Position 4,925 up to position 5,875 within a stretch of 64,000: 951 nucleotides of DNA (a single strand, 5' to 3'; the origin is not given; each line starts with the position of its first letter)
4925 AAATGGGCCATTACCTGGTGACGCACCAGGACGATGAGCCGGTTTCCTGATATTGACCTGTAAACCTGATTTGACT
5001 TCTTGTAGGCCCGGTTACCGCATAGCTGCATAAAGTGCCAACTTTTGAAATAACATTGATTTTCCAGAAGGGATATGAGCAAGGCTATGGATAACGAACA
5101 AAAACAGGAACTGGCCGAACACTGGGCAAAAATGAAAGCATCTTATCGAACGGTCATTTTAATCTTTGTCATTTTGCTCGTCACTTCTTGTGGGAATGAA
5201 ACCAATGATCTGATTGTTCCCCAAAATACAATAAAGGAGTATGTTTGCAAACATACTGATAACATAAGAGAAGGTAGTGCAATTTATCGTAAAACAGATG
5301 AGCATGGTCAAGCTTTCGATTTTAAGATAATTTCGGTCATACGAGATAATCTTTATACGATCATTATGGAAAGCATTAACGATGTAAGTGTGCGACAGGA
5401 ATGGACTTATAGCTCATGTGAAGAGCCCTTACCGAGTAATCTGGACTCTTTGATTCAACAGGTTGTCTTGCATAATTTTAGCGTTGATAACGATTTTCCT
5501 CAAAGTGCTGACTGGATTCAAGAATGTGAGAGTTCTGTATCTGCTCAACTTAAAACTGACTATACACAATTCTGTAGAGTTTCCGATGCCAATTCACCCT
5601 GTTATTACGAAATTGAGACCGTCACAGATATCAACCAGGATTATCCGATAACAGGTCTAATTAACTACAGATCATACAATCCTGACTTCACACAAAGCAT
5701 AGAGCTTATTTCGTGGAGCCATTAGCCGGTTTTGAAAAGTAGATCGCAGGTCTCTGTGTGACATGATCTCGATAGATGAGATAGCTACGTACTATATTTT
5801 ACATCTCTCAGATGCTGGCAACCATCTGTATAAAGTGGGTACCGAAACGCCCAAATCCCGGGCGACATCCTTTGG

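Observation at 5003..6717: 1.7-kb transposase-less element with 39-bp terminal inverted repeats and a 5-bp target duplication, inserted between convergent ribA and dxs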

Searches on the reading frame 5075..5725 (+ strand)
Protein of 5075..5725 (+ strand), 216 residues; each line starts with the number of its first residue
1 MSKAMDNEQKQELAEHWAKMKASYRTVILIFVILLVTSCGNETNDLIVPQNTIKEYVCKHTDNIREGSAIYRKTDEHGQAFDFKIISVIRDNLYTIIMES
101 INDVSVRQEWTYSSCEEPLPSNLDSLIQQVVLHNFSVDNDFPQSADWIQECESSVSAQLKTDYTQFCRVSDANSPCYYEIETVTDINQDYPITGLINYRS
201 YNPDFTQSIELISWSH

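Call 7: search_protein_families(library=pfam, proteins=[window:5075-5725:+], max_evalue=0.1)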
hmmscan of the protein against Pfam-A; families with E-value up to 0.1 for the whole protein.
window:5075-5725:+ (216 aa): 0 families
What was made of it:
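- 5075..5725 (+): Passenger ORF for a Cys-rich putative lipoprotein (216 aa; alternative starts at 5087 and 5132). It has no homologues. No Pfam hit (call 7).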

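Call 14: find_homologous_proteins(query=window:5075-5725:+)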
Query window:5075-5725:+ (216 aa): 1 proteins with E <= 0.001 among 23 candidates.
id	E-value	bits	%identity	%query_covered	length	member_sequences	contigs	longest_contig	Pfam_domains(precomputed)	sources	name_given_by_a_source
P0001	8.5e-139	478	100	98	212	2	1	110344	-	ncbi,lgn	-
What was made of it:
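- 5075..5725 (+): The only hit among 5.8 billion proteins is itself (call 14).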

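Call 99: predict_structure(protein=window:5075-5725:+)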
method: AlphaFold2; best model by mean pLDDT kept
length: 216 residues; sequences in the alignment: 1
mean_pLDDT: 44.9   pTM: 0.35
mean pLDDT of the five models: 44.9, 37.6, 37.2, 31.0, 29.7
residues with pLDDT >= 90: 0; 70-90: 14; 50-70: 55; < 50: 147
segments of 3 or more residues with pLDDT < 50: 20-52, 60-70, 76-80, 124-216
pLDDT, mean of each block of 10 residues (from residue 1): 61 62 40 33 34 50 42 49 56 63 60 68 45 27 38 36 39 40 37 36 36 28
secondary structure, 60 per line:
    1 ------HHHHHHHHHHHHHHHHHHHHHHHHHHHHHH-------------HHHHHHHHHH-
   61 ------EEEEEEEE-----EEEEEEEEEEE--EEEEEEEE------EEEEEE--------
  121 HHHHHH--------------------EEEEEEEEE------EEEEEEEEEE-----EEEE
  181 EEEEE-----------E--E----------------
elements in order: H7-36 H50-59 E67-74 E80-90 E93-100 E107-112 H121-126 E147-155 E162-171 E177-185
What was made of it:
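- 5075..5725 (+): The AlphaFold model has pLDDT 45 and is uninformative (call 99).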

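Call 100: search_protein_families(library=ncbifam, proteins=[window:5075-5725:+], max_evalue=0.01)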
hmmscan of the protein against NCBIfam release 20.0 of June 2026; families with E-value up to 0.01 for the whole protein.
window:5075-5725:+ (216 aa): 1 family
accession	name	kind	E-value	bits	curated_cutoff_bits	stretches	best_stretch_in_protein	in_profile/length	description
NF033919.1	PA2779_fam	subfamily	0.007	16.5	40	0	3-43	72-116/123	PA2779 family protein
